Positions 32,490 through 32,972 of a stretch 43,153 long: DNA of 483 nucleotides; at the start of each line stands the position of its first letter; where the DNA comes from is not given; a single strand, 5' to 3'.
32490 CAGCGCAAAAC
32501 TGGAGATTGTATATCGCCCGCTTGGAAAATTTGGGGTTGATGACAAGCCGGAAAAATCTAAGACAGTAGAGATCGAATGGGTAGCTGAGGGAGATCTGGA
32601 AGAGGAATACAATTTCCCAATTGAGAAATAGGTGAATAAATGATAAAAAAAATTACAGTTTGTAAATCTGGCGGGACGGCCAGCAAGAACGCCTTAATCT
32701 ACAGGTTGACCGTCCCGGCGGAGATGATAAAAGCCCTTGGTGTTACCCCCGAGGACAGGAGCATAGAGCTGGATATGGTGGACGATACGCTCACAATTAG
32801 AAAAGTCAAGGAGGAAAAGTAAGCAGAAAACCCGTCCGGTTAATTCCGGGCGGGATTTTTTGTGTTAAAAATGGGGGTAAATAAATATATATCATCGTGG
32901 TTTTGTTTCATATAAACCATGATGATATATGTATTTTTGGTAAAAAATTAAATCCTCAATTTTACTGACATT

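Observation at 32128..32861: Self-contained AT-rich moron: palindrome-bearing consensus promoter, orphan 141-aa protein plus AbrB-type protein, terminators on both sides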

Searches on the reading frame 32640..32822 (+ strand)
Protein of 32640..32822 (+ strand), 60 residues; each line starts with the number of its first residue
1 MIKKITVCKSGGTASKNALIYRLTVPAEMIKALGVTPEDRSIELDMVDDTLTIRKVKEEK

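Call 4: search_protein_families(library=pfam, proteins=[window:32640-32822:+], max_evalue=1)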
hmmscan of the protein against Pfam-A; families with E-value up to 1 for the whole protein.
window:32640-32822:+ (60 aa): 1 family
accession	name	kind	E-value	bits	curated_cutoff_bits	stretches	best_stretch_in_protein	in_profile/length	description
PF04014.23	MazE_antitoxin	-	0.0023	18.3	24.7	1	21-59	8-46/48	Antidote-toxin recognition MazE, bacterial antitoxin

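Call 5: search_protein_families(library=phrogs, proteins=[window:32640-32822:+], max_evalue=1)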
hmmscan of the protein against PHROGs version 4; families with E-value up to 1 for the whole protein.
window:32640-32822:+ (60 aa): 4 families
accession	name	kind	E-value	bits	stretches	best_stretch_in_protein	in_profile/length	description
phrog_2329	-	unknown function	7.8e-12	46.1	1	3-59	7-59/59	-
phrog_4324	-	unknown function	0.0051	18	1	23-59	15-50/89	-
phrog_31513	-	unknown function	0.07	14.4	1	12-56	39-84/94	-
phrog_19660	-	unknown function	0.17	13.2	1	5-41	16-52/81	-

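Call 6: search_protein_families(library=padloc, proteins=[window:32640-32822:+], max_evalue=10)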
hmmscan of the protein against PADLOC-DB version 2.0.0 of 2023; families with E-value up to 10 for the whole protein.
window:32640-32822:+ (60 aa): 0 families

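Call 7: search_protein_families(library=ncbifam, proteins=[window:32640-32822:+], max_evalue=10)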
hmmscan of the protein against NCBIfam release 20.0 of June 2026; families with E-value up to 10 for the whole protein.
window:32640-32822:+ (60 aa): 2 families
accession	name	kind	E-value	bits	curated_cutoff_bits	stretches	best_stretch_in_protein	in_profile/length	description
NF005244.0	PRK06754.1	equivalog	0.11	11.7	281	1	27-58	121-152/214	methylthioribulose 1-phosphate dehydratase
NF007312.0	PRK09798.1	equivalog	0.12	12.7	113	1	24-59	16-50/82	type II toxin-antitoxin system antitoxin MazE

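Call 14: find_homologous_proteins(query=window:32640-32822:+, max_evalue=0.001)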
Query window:32640-32822:+ (60 aa): 24 proteins with E <= 0.001 among 25 candidates.
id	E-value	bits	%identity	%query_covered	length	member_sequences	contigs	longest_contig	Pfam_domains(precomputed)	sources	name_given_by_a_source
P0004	2.5e-27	110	90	100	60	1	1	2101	-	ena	-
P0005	1.4e-26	108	93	98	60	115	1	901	-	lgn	-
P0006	8.5e-26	106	87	100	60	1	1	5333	-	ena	-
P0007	8.7e-26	106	90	100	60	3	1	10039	-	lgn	-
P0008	1.7e-25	105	90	100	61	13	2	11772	-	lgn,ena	-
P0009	2.6e-25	104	87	100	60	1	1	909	-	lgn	-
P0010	5.4e-25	103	88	97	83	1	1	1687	-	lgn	-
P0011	5.9e-25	103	87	100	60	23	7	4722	-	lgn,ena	-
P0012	6.6e-25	103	85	100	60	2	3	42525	-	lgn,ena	-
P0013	7.7e-25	103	80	100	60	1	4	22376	-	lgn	-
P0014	8.3e-25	103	85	100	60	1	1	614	-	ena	-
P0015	1.2e-24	102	87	100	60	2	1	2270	-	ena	-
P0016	3.2e-24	101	89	95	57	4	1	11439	-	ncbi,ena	-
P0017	5.1e-24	100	83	100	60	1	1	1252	-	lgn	-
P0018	4.7e-22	94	77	100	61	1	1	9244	-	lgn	-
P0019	6.2e-22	94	75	100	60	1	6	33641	PF04014.24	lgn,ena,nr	nr:MAG TPA: Transition state regulatory protein abrB HOMODIMER BIOINFORMATICS [Caudoviricetes sp.]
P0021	1.2e-21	93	73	100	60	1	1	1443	PF04014.24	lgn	-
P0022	4.6e-21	91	72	100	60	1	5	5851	PF04014.24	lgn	-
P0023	4.8e-21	91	73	100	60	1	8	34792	PF04014.24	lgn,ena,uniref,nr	uniref:Transition state regulatory protein abrB HOMODIMER BIOINFORMATICS n=1 Tax=Siphoviridae sp. ct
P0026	1.4e-20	89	70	100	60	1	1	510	PF04014.24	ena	-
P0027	2.5e-20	89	74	95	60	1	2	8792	PF04014.24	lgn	-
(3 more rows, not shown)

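Call 16: find_encoding_contigs(protein=P0023, flank=5000, max_places=5)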
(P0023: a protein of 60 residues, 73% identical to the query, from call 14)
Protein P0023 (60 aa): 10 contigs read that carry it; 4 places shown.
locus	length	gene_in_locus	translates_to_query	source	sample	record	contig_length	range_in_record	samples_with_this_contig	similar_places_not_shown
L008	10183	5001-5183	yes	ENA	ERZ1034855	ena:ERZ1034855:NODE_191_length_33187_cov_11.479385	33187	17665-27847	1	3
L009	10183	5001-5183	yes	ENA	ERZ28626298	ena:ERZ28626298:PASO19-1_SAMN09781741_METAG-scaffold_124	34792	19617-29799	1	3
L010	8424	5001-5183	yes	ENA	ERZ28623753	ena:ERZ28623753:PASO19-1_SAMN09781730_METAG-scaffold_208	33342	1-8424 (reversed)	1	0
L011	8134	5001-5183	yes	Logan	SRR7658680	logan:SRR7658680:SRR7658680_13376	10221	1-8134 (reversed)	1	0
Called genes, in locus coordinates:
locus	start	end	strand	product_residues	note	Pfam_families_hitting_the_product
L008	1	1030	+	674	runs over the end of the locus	PF06605:Prophage_tail, PF13884:Peptidase_S74 (weak)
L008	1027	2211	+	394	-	-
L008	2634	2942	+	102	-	-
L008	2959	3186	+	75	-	PF16945:Phage_r1t_holin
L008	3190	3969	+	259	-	PF25309:ELLD, PF01471:PG_binding_1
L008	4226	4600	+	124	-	-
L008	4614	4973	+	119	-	-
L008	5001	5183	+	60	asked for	PF04014:MazE_antitoxin (faint)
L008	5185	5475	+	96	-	-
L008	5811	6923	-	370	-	PF00589:Phage_integrase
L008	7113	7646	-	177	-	-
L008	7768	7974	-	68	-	PF13783:DUF4177 (weak)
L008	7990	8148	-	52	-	-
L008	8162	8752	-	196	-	PF01381:HTH_3 (weak)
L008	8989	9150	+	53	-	-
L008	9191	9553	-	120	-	PF07022:Phage_CI_repr (weak), PF12844:HTH_19, PF13560:HTH_31, PF01381:HTH_3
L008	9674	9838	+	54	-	-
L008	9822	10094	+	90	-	-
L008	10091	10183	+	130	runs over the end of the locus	-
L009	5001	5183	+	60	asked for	PF04014:MazE_antitoxin (faint)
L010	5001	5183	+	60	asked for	PF04014:MazE_antitoxin (faint)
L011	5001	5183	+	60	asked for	PF04014:MazE_antitoxin (faint)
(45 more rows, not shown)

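Call 17: find_encoding_contigs(protein=P0019, flank=5000, max_places=4)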
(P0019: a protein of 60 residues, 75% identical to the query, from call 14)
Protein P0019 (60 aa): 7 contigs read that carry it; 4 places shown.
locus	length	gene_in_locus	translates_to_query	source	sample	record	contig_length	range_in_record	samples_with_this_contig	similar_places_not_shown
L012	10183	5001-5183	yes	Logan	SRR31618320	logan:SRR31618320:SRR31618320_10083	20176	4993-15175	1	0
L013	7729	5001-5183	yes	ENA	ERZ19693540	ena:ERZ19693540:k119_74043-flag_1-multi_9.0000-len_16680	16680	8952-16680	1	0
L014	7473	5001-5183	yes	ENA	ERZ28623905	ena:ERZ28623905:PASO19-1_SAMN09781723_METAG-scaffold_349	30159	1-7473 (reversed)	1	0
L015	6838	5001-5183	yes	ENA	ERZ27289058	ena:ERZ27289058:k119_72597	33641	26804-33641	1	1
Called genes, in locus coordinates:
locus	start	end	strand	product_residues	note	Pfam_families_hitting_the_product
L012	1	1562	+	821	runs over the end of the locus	-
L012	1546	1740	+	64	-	-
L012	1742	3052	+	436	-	-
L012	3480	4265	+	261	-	PF25309:ELLD, PF01471:PG_binding_1 (weak)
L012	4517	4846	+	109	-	-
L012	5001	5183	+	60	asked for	PF04014:MazE_antitoxin (weak)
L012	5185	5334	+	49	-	-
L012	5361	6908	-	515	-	PF00239:Resolvase, PF07508:Recombinase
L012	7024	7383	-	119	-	PF05154:TM2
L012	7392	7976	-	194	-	PF01381:HTH_3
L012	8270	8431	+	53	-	-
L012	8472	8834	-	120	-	PF12844:HTH_19 (faint), PF01381:HTH_3 (weak)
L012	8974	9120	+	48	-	-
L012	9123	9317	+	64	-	-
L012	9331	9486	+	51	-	-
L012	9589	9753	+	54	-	-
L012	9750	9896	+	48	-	-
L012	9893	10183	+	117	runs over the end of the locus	-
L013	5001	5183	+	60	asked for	PF04014:MazE_antitoxin (weak)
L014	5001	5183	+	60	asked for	PF04014:MazE_antitoxin (weak)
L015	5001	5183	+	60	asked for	PF04014:MazE_antitoxin (weak)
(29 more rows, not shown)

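Call 18: find_encoding_contigs(protein=P0012, flank=5000, max_places=3)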
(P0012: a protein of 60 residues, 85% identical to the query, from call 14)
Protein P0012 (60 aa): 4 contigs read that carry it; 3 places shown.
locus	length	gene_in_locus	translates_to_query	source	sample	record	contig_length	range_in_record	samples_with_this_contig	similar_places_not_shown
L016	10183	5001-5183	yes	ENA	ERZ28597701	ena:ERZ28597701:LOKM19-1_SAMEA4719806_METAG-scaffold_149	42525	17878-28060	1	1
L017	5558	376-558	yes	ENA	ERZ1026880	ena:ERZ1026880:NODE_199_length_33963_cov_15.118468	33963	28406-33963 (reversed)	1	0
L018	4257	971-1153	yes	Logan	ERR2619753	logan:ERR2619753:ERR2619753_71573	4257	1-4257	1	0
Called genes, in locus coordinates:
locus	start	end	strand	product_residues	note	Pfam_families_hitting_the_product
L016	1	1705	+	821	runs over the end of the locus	-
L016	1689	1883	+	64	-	-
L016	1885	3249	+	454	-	-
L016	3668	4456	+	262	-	PF25309:ELLD, PF01471:PG_binding_1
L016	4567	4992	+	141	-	-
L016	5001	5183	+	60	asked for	-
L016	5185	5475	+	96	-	-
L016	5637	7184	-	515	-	PF00239:Resolvase, PF07508:Recombinase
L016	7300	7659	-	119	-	PF05154:TM2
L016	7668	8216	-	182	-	PF01381:HTH_3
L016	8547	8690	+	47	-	-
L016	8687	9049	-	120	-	PF12844:HTH_19, PF13560:HTH_31, PF01381:HTH_3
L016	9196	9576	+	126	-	-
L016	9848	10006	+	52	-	-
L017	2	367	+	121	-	?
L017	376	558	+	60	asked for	-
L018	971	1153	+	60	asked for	-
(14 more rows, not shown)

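Call 19: find_encoding_contigs(protein=P0013, flank=5000, max_places=3)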
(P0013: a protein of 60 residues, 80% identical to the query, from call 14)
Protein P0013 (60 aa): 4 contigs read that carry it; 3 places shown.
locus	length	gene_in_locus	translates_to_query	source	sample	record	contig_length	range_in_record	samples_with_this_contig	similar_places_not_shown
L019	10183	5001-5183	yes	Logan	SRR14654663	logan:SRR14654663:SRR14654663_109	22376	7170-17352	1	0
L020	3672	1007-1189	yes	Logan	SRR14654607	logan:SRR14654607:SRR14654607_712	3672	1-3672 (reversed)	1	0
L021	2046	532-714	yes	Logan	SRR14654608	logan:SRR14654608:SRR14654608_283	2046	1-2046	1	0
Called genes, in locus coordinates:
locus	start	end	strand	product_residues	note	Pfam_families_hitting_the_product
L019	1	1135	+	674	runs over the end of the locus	PF06605:Prophage_tail, PF13884:Peptidase_S74 (weak)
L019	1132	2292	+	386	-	-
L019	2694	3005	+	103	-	-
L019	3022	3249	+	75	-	PF16945:Phage_r1t_holin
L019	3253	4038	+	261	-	PF25309:ELLD, PF01471:PG_binding_1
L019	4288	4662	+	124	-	-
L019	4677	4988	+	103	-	-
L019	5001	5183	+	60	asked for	-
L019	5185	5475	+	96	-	-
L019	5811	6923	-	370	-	PF00589:Phage_integrase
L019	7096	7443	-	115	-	PF05154:TM2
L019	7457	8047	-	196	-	PF01381:HTH_3 (weak)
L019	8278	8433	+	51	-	-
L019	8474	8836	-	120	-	PF07022:Phage_CI_repr (faint), PF12844:HTH_19, PF13560:HTH_31, PF01381:HTH_3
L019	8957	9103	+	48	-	-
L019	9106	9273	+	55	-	-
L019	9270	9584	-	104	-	-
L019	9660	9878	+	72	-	PF13560:HTH_31, PF12844:HTH_19 (weak), PF01381:HTH_3, PF13443:HTH_26 (weak)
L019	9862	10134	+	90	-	-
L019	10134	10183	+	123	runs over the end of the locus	-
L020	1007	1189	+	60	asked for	-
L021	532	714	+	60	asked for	-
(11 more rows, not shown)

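Call 32: search_protein_families(library=pfam, proteins=[L008:4226-4600:+, L008:4614-4973:+, L019:4677-4988:+, L012:4517-4846:+, L008:5185-5475:+], max_evalue=1)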
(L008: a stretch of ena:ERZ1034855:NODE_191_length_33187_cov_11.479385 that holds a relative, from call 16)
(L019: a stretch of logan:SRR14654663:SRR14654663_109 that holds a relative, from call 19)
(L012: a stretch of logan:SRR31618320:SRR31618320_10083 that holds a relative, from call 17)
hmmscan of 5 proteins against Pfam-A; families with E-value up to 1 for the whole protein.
L008:4226-4600:+ (124 aa): 1 family
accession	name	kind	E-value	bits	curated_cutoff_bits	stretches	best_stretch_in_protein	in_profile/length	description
PF07410.16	Phage_Gp111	-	0.27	12.2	27.1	0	8-49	1-50/117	Streptococcus thermophilus bacteriophage Gp111 protein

L008:4614-4973:+ (119 aa): 0 families

L019:4677-4988:+ (103 aa): 1 family
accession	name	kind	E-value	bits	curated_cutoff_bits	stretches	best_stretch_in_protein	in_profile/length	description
PF19091.5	DUF5779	-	0.049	14.1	29.5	1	1-61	1-61/96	Family of unknown function (DUF5779)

L012:4517-4846:+ (109 aa): 5 families
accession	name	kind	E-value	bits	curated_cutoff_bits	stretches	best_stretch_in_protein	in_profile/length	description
PF15865.11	Fanconi_A_N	-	0.035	13.9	27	1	10-59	19-68/355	Fanconi anaemia group A protein N terminus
PF09539.15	DUF2385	-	0.049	14.6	25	1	35-104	16-83/96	Protein of unknown function (DUF2385)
PF14203.11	TTRAP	-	0.065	13.9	27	1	9-47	16-53/62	Putative transposon-transfer assisting protein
PF01798.23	Nop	-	0.084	12.8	25.4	1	9-61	60-109/228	snoRNA binding domain, fibrillarin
PF03477.21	ATP-cone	-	0.2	12.7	25.8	0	5-44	24-65/88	ATP cone domain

L008:5185-5475:+ (96 aa): 1 family
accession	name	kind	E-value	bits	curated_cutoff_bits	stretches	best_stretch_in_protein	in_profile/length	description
PF12733.13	Cadherin-like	-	0.14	13.1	24.2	1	13-58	45-88/89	Cadherin-like beta sandwich domain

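Call 33: search_protein_families(library=phrogs, proteins=[L008:4226-4600:+, L008:4614-4973:+, L019:4677-4988:+, L012:4517-4846:+, L008:5185-5475:+], max_evalue=0.1)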
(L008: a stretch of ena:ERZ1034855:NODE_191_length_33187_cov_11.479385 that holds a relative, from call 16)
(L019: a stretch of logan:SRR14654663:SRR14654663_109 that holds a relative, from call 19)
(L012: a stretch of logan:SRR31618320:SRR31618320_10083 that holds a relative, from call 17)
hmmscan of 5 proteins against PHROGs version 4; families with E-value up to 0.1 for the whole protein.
L008:4226-4600:+ (124 aa): 3 families
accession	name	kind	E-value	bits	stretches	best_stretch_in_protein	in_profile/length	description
phrog_28198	-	unknown function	0.0036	18.5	1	1-38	1-39/79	-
phrog_8305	-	unknown function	0.0088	16.9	0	1-41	1-54/124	-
phrog_1086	-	unknown function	0.022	15.3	1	2-50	2-48/137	-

L008:4614-4973:+ (119 aa): 1 family
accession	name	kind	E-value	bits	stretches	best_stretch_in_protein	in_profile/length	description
phrog_893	-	unknown function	0.068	14.3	0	22-62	64-104/116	-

L019:4677-4988:+ (103 aa): 0 families

L012:4517-4846:+ (109 aa): 2 families
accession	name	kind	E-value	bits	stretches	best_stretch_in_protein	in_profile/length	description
phrog_3319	-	unknown function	0.0082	17.1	1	5-62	72-130/157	-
phrog_13105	-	unknown function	0.067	13.8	1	14-59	185-228/239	-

L008:5185-5475:+ (96 aa): 0 families

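Call 45: search_solved_structures(query=A2, max_evalue=10, show_alignments=2)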
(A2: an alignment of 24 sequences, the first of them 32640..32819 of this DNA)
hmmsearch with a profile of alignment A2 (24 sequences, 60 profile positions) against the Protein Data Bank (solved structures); distinct sequences matched with E-value up to 10: 2.
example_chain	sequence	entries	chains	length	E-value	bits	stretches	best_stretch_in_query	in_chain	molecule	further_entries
7xi6_A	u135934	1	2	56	0.056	16.7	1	20-40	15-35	C56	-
3pjy_A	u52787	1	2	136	0.43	13.9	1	15-40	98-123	Hypothetical signal peptide protein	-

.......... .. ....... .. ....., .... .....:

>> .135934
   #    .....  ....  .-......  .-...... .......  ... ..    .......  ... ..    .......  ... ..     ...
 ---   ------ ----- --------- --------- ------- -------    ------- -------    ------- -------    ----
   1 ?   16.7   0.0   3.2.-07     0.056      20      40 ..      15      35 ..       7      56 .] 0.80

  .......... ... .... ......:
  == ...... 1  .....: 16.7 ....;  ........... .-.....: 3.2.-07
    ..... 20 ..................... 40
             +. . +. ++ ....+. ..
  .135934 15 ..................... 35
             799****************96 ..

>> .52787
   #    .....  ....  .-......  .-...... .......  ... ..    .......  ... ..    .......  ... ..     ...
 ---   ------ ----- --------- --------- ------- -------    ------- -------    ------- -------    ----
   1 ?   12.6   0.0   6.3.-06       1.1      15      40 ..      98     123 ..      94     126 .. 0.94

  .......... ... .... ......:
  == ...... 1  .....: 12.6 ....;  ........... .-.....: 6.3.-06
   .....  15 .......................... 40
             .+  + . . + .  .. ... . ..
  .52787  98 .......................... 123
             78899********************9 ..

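Call 50: predict_structure(alignment_id=A2)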
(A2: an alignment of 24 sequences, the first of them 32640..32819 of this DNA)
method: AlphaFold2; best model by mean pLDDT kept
length: 60 residues; sequences in the alignment: 24
mean_pLDDT: 64.1   pTM: 0.35
mean pLDDT of the five models: 64.1, 60.7, 53.7, 52.4, 51.2
residues with pLDDT >= 90: 0; 70-90: 30; 50-70: 14; < 50: 16
segments of 3 or more residues with pLDDT < 50: 2-4, 9-19
pLDDT, mean of each block of 10 residues (from residue 1): 50 48 71 77 74 65
secondary structure, 60 per line:
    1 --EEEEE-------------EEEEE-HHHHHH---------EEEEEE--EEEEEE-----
elements in order: E3-7 E21-25 H27-32 E42-47 E50-55

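Call 56: fold_search(model_id=the predicted structure, library=pdb)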
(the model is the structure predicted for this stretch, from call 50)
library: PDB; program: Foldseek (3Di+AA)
matches with E <= 10: 27; with E <= 0.001: 0
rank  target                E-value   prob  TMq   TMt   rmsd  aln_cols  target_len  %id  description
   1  1ub4_C                2.7e-01  0.63  0.42  0.36   5.6        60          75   23  crystal structure of MazEF complex (released 2003-05-20)
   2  1mvf_D                4.0e-01  0.51  0.40  0.49   5.6        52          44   25  MazE addiction antidote (released 2003-06-10)
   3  2mrn_MODEL_1_A        4.0e-01  0.33  0.35  0.32   6.8        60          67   22  Structure of truncated EcMazE (released 2015-02-04)
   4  1yfb_A                5.5e-01  0.41  0.41  0.45   9.3        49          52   28  The solution structure of the N-domain of the transcription factor abrB (released 2005-04-12)
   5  3o27_B                6.3e-01  0.28  0.37  0.38   5.9        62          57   22  The crystal structure of C68 from the hybrid virus-plasmid pSSVx (released 2011-01-19)
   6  9a4b_A                6.7e-01  0.41  0.42  0.29   9.3        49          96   28  Integrative model of ABRB-ATPE by crosslinking MS and deep learning (released 2024-09-18)
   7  2k1n_MODEL_1_A        9.2e-01  0.18  0.32  0.34  10.0        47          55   28  DNA bound structure of the N-terminal domain of AbrB (released 2008-11-11)
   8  2fy9_MODEL_1_A        9.8e-01  0.28  0.38  0.41   5.4        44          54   27  Solution Structure of the N-Terminal DNA Recognition Domain of the Bacillus Subtilis Transcription-State Regul (released 2006-05-23)
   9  7xi6_A                1.4e+00  0.09  0.26  0.28   7.2        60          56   25  Crystal structure of C56 from pSSVi (released 2023-04-19)
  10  1z0r_MODEL_1_A        1.8e+00  0.23  0.40  0.43   4.2        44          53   23  Solution Structure of the N-terminal DNA Recognition Domain of the Bacillus subtilis Transcription-State Regul (released 2005-03-15)
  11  5cd4_A                3.4e+00  0.04  0.24  0.09   9.3        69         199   17  The Type IE CRISPR Cascade complex from E. coli, with two assemblies in the asymmetric unit arranged back-to-back (released 2015-08-26)
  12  2w1t_A                4.4e+00  0.09  0.36  0.16   3.2        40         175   22  Crystal Structure of B. subtilis SpoVT (released 2008-11-18)
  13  3o27_A                5.0e+00  0.09  0.35  0.35   4.2        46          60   26  The crystal structure of C68 from the hybrid virus-plasmid pSSVx (released 2011-01-19)
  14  9h6b_B                6.1e+00  0.08  0.38  0.34   5.9        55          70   11  Crystal structure of the E. coli F-plasmid VapBC toxin-antitoxin complex (VapB T3N, A13P, L16R) (released 2024-12-18)
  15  9h6d_D                6.1e+00  0.08  0.39  0.34   5.8        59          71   15  Crystal structure of the E. coli F-plasmid VapBC toxin-antitoxin complex (VapB V5E) (released 2024-12-18)
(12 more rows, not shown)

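Call 97: search_dna_similar(query=window:32640-32819:+, collection=phages, mode=protein, max_evalue=0.001, max_rows=30)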
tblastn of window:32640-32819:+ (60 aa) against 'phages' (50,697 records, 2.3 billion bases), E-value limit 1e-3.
Records with a match: 6; places in all: 6; records where one place covers at least 80% of the query: 6.
Best place of each record, by identity: <60% 6.
By first word of the organism name: Clostridioides 3; Clostridium 1; Blautia 1; Bacteriophage 1.
By host as written in the record: Clostridioides difficile 2; [Clostridium] scindens DSM 5676 1; Clostridioides sp. ES-S-0107-01 1; Blautia coccoides 1; - 1.
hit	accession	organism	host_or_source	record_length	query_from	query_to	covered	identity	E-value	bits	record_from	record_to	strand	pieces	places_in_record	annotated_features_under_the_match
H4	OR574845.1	Clostridium phage phiCs5676-1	[Clostridium] scindens DSM 5676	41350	3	53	85%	41.2%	2e-8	53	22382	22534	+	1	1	hypothetical protein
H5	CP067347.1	Clostridioides phage ES-S-0107-01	Clostridioides sp. ES-S-0107-01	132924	4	58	92%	36.4%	3e-4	42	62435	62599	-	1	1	record has no annotation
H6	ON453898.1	Blautia phage Montmirail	Blautia coccoides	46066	4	55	87%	36.5%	1e-6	48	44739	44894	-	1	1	hypothetical protein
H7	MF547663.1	Clostridioides phage LIBA2945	Clostridioides difficile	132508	4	58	92%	34.5%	4e-4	41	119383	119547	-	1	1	putative PemI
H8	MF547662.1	Clostridioides phage LIBA6276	Clostridioides difficile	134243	4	58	92%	34.5%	4e-4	41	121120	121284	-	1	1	putative PemI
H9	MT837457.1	Bacteriophage sp.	human fecal samples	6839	5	55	85%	35.3%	1e-4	42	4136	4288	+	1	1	record has no annotation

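Call 99: get_annotated_region(hit=H4, flank=3000)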
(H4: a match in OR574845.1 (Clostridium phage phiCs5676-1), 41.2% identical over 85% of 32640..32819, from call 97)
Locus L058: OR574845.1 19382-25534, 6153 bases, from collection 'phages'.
description: Clostridium phage phiCs5676-1, complete genome.
organism: Clostridium phage phiCs5676-1 (NCBI taxid 3079663)
taxonomy: Viruses
host: [Clostridium] scindens DSM 5676; source: human feces; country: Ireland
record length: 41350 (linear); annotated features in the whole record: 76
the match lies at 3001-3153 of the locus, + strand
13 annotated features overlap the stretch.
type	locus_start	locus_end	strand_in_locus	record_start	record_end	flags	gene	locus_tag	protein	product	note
CDS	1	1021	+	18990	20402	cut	-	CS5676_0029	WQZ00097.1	DNA helicase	-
CDS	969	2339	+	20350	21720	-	-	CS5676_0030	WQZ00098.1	phosphoadenosine phosphosulfate reductase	-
CDS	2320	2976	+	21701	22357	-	-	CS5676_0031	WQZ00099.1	ParB-like partition protein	-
CDS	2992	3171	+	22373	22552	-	-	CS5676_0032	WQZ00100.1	hypothetical protein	-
CDS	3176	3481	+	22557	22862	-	-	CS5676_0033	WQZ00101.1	hypothetical protein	-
CDS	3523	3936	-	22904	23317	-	-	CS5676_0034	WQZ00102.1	hypothetical protein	-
CDS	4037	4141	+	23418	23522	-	-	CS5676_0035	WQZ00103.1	hypothetical protein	-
CDS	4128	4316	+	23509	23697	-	-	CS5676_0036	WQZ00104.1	hypothetical protein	-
CDS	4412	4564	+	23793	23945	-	-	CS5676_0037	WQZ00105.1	hypothetical protein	-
CDS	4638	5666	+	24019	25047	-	-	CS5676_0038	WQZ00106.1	hypothetical protein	-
CDS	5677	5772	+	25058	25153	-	-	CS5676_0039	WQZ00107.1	hypothetical protein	-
CDS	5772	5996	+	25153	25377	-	-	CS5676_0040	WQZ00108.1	transcriptional regulator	-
CDS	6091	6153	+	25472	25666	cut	-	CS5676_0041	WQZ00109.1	hypothetical protein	-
